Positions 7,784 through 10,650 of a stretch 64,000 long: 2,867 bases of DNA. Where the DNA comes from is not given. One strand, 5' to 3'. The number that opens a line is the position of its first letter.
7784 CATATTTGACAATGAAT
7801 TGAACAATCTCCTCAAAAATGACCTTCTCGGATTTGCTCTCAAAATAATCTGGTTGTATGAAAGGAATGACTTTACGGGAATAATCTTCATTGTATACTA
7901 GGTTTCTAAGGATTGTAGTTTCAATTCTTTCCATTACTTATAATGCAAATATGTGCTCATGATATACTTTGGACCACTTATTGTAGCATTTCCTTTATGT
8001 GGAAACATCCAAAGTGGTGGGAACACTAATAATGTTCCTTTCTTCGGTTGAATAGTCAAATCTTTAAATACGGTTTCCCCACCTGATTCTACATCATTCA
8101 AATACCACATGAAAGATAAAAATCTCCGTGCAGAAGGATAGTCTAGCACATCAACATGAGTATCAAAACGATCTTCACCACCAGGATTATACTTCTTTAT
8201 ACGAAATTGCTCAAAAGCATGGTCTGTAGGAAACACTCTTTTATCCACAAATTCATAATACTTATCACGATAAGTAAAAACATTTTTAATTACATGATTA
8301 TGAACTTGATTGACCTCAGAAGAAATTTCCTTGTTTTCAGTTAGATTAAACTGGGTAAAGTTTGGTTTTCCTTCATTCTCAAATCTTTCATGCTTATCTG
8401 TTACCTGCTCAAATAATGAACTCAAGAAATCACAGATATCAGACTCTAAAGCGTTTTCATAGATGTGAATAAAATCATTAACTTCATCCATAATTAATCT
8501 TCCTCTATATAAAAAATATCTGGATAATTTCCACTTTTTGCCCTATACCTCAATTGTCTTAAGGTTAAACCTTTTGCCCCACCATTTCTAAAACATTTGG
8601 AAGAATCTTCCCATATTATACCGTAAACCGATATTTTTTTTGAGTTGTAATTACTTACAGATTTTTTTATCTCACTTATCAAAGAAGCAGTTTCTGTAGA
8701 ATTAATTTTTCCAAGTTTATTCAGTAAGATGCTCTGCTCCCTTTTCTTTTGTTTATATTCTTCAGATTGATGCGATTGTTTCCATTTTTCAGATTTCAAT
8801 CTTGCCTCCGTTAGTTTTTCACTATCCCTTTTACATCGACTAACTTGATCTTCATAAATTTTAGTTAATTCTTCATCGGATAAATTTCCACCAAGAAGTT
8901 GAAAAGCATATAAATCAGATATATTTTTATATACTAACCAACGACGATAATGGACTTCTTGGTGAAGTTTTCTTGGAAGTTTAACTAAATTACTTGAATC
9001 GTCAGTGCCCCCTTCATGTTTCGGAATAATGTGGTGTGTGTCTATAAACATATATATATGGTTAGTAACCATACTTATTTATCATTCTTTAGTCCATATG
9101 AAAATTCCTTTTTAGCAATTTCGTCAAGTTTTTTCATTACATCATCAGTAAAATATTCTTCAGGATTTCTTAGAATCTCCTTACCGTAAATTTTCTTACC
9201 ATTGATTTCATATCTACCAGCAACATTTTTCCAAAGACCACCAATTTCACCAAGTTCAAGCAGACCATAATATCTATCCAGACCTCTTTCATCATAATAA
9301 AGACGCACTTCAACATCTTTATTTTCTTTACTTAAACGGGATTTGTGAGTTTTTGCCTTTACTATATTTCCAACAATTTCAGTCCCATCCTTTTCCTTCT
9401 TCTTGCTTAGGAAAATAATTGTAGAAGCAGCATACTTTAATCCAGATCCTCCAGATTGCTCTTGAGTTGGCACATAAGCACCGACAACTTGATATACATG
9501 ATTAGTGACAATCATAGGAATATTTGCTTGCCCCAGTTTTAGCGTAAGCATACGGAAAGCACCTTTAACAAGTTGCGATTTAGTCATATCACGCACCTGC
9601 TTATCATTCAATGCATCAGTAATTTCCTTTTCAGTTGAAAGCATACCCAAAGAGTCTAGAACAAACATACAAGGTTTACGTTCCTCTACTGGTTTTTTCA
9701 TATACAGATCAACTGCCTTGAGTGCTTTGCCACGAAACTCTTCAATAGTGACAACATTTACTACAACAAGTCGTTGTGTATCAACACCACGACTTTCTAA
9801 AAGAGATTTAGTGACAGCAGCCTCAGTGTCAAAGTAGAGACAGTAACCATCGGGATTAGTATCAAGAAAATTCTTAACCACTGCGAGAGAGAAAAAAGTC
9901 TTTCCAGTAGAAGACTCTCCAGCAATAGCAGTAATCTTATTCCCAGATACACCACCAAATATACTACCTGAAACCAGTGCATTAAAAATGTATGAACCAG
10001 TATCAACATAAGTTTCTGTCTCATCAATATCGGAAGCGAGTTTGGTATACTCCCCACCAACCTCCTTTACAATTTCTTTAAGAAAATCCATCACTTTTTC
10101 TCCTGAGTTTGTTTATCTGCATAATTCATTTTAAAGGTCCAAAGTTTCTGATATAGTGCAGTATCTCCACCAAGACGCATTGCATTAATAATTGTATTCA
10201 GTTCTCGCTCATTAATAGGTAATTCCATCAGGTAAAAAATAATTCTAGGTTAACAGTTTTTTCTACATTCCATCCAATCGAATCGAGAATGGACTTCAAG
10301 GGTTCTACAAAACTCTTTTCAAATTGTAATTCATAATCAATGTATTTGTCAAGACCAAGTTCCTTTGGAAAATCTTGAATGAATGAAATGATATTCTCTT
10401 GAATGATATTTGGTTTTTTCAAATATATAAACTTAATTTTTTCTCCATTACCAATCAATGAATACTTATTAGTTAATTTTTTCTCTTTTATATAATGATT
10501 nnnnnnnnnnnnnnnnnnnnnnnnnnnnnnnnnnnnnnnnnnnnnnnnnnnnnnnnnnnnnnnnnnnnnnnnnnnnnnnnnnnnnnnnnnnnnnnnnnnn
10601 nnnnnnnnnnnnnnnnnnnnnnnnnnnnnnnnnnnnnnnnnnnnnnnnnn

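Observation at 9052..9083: HNH endonuclease leader mimics a site in the neighbouring uvsX gene: candidate autoregulatory operator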

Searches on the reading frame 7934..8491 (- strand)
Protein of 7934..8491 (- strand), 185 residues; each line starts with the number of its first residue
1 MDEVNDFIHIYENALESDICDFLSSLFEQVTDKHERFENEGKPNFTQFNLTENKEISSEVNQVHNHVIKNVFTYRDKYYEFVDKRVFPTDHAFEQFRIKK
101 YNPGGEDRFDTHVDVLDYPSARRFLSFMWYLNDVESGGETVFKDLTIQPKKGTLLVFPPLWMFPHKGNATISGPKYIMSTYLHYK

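Call 4: search_protein_families(library=pfam, proteins=[window:7934-8491:-], max_evalue=0.01)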
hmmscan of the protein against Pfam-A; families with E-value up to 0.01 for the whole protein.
window:7934-8491:- (185 aa): 1 family
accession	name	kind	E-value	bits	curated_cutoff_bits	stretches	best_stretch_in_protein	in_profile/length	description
PF13640.12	2OG-FeII_Oxy_3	-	1.6e-12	48.7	27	1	98-183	3-98/98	2OG-Fe(II) oxygenase superfamily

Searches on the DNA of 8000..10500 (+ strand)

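Call 5: search_dna_similar(query=window:8000-10500:+, collection=phages, mode=distant, max_rows=30)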
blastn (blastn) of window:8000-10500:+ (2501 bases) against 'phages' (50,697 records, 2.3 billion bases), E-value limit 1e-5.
Records with a match: 467; places in all: 467; records where one place covers at least 80% of the query: 0.
Best place of each record, by identity: 80-90% 2; 60-80% 465.
By first word of the organism name: Synechococcus 370; Cyanophage 59; Prochlorococcus 24; Marine 7; Methylophilales 4; Pelagibacter 2; Ochrobactrum 1.
By host as written in the record: - 177; Synechococcus 107; Synechococcus sp. 33; Synechococcus sp. WH7803 28; Synechococcus sp. WH8102 20; Synechococcus sp. MW02 17; Synechococcus sp. WH 7803 15; Synechococcus sp. WH8109 6; and 28 more.
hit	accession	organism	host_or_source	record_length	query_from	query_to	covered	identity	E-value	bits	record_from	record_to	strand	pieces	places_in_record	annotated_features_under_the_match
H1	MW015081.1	Synechococcus phage S-SRM01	Synechococcus sp. KCZYC6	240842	510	2501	75%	83.9%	0e+0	2023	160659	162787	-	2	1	recombinase | hypothetical protein (x3) | DNA polymerase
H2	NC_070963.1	Synechococcus phage S-SRM01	Synechococcus sp. KCZYC6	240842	510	2501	75%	83.9%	0e+0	2023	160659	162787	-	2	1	recombinase | homing endonuclease | DNA polymerase | hypothetical protein (x2)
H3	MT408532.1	Synechococcus phage SynMITS9220M01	Synechococcus sp. MIT S9220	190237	1103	2501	56%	75.2%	0e+0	945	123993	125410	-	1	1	RecA-like protein | DNA polymerase | hypothetical protein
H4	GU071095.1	Synechococcus phage S-SM2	Synechococcus sp. WH8017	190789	1103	2501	56%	74.9%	0e+0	953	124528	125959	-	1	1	uvsX: UvsX RecA-like protein | gp43: DNA polymerase | hypothetical protein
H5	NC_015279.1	Synechococcus phage S-SM2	Synechococcus sp. WH8017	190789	1103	2501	56%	74.9%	0e+0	953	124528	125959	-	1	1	uvsX: UvsX RecA-like protein | gp43: DNA polymerase | hypothetical protein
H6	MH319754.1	Marine virus AG-345-L05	single cell amplified by WGA-X; seawater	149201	1095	2501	55%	75.5%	0e+0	954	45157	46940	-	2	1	record has no annotation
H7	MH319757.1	Marine virus AG-345-O18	single cell amplified by WGA-X; seawater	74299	1094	2501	54%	75.5%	0e+0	931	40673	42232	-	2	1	record has no annotation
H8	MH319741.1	Marine virus AG-345-E15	single cell amplified by WGA-X; seawater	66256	1095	2497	54%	74.6%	0e+0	891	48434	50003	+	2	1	record has no annotation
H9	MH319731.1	Marine virus AG-345-E02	single cell amplified by WGA-X; seawater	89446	1094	2501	54%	74.4%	9e-171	873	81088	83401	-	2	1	record has no annotation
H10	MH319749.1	Marine virus AG-345-F15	single cell amplified by WGA-X; seawater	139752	1094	2501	54%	74.2%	7e-166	862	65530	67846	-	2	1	record has no annotation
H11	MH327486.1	Marine virus AG-341-P01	single cell amplified by WGA-X; seawater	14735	1094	2501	54%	74.2%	5e-180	858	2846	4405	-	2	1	record has no annotation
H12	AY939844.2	Prochlorococcus phage P-SSM2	Prochlorococcus sp. NATL1A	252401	1094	2501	54%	73.9%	1e-156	836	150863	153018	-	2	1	uvsX: UvsX RecA-like protein | hypothetical protein (x2) | gp43: DNA polymerase | gp41: DNA primase-helicase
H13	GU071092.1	Prochlorococcus phage P-SSM2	-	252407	1094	2501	54%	73.9%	1e-156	836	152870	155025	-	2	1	recombination and repair protein UvsX | conserved hypothetical protein (x2) | DNA polymerase | DNA primase/helicase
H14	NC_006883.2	Prochlorococcus phage P-SSM2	Prochlorococcus sp. NATL1A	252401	1094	2501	54%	73.9%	1e-156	836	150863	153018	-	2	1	uvsX: UvsX RecA-like protein | 2OG-Fe(II) oxygenase | gp43: DNA polymerase | hypothetical protein | gp41: DNA primase-helicase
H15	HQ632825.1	Prochlorococcus phage P-SSM5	Prochlorococcus marinus NATL2A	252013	1094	2501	54%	73.9%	1e-155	832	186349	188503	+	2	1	hypothetical protein (x2) | DNA polymerase | DNA primase/helicase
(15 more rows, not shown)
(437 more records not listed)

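Call 6: get_annotated_region(hit=H2, flank=2500)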
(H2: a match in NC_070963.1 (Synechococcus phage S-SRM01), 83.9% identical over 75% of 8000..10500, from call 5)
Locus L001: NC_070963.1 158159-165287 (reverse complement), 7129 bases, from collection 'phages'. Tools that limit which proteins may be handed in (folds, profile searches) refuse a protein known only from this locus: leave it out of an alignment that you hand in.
description: Synechococcus phage S-SRM01, complete genome.
organism: Synechococcus phage S-SRM01 (NCBI taxid 2781608)
taxonomy: Viruses; Duplodnaviria; Heunggongvirae; Uroviricota; Caudoviricetes; Kyanoviridae; Serangoonvirus; Serangoonvirus essarone
host: Synechococcus sp. KCZYC6; source: Serangoon Reservoir; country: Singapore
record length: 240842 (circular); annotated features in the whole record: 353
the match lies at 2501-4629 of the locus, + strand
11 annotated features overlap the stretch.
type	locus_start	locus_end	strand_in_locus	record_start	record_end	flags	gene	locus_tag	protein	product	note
CDS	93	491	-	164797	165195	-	-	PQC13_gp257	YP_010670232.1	hypothetical protein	-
CDS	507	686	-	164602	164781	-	-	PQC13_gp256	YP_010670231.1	hypothetical protein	-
CDS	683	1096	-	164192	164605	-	-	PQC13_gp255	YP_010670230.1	MazG-like pyrophosphatase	-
CDS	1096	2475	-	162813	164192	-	-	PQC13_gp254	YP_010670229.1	DnaB-like replicative helicase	-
CDS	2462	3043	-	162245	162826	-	-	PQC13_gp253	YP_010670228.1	homing endonuclease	-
CDS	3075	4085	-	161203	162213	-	-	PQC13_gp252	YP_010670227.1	recombinase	recombinase RecA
CDS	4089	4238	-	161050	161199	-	-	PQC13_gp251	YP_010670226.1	hypothetical protein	-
CDS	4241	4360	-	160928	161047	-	-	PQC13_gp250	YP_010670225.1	hypothetical protein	-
CDS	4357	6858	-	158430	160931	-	-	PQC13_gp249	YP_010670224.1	DNA polymerase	-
CDS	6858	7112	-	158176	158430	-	-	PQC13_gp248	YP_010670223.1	hypothetical protein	-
CDS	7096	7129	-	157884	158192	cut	-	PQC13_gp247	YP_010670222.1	hypothetical protein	-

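Call 7: get_annotated_region(hit=H5, flank=2500)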
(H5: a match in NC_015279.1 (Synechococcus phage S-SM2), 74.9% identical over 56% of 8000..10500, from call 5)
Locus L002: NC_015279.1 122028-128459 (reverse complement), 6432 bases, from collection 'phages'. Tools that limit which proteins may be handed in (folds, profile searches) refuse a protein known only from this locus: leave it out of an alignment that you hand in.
description: Synechococcus phage S-SM2, complete genome.
organism: Synechococcus phage S-SM2 (NCBI taxid 444860)
taxonomy: Viruses; Duplodnaviria; Heunggongvirae; Uroviricota; Caudoviricetes; Kyanoviridae; Nilusvirus; Nilusvirus ssm2
host: Synechococcus sp. WH8017; source: -; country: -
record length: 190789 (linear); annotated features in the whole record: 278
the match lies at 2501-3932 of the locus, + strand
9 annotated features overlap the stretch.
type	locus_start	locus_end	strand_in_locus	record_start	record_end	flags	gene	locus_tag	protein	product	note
CDS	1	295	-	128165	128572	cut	mazG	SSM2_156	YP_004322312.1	MazG-like pyrophosphatase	T4-LIKE GC: 184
CDS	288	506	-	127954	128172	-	-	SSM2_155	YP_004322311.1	hypothetical protein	T4-LIKE GC: 1218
CDS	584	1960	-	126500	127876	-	gp41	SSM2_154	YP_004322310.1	DNA primase-helicase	T4-LIKE GC: 182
CDS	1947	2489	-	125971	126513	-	-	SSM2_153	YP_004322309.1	hypothetical protein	T4-LIKE GC: 1217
CDS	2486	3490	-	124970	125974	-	uvsX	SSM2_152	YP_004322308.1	UvsX RecA-like protein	T4-LIKE GC: 181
CDS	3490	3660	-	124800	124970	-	-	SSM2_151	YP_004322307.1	hypothetical protein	T4-LIKE GC: 179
CDS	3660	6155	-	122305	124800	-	gp43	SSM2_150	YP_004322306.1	DNA polymerase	T4-LIKE GC: 178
CDS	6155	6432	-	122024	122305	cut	-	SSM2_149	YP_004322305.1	hypothetical protein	T4-LIKE GC: 177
CDS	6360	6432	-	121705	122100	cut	-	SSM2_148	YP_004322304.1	hypothetical protein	T4-LIKE GC: 176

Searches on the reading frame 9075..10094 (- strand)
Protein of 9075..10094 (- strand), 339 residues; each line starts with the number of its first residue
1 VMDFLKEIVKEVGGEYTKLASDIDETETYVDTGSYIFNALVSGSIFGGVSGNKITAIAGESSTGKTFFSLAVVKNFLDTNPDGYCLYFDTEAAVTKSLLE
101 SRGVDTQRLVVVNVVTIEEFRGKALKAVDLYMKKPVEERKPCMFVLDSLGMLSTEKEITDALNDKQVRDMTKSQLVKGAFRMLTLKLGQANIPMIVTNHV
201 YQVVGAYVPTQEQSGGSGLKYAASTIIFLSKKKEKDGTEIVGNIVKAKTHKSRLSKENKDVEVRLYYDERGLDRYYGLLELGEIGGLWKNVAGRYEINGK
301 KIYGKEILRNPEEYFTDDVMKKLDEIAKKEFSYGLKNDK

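Call 4: search_protein_families(library=pfam, proteins=[window:9075-10094:-], max_evalue=0.01)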
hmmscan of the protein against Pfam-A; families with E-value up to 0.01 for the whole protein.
window:9075-10094:- (339 aa): 3 families
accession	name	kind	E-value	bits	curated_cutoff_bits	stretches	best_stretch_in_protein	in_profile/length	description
PF00154.27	RecA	-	4.6e-19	69.3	27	1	5-269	7-259/262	recA bacterial DNA recombination protein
PF06745.19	ATPase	-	6.3e-06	26.2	26.6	1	46-247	13-205/231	KaiC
PF08423.17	Rad51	-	1.5e-05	24.9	22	1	30-234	8-214/244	Rad51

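Call 35: find_related_loci(query=window:9075-10094:-, collection=viral_contigs, flank=1500)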
Query window:9075-10094:- (339 aa) in viral_contigs; peptide patterns used: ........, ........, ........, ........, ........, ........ (x = any residue, [..] = any of these).
599 stretches matched a pattern (row limit reached: there are more); 595 encode a relative of the query (tblastn E <= 1e-3); the best 80 are kept; 80 distinct loci.
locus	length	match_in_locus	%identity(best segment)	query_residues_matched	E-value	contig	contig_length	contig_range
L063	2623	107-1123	96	1-339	0e+0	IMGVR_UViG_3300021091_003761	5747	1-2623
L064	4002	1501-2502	90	1-334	0e+0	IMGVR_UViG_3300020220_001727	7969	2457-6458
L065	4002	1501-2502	90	1-334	0e+0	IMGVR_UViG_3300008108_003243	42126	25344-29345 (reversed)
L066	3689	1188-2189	90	1-334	0e+0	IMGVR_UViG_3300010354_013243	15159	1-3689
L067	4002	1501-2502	89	1-334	0e+0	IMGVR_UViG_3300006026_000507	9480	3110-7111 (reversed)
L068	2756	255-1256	89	1-334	0e+0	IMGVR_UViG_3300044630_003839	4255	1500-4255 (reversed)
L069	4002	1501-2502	89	1-334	0e+0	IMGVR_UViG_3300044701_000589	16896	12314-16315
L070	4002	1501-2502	88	1-334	0e+0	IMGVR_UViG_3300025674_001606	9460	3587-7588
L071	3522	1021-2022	89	1-334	0e+0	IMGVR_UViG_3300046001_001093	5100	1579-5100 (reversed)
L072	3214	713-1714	89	1-334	0e+0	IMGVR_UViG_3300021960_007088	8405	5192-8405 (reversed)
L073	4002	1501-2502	88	1-334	0e+0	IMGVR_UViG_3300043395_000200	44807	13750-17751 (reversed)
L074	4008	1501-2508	88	3-334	0e+0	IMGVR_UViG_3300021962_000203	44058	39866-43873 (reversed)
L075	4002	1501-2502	88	1-334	0e+0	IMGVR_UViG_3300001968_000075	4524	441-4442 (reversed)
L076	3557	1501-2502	88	1-334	0e+0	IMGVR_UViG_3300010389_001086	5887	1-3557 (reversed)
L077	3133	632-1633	88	1-334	0e+0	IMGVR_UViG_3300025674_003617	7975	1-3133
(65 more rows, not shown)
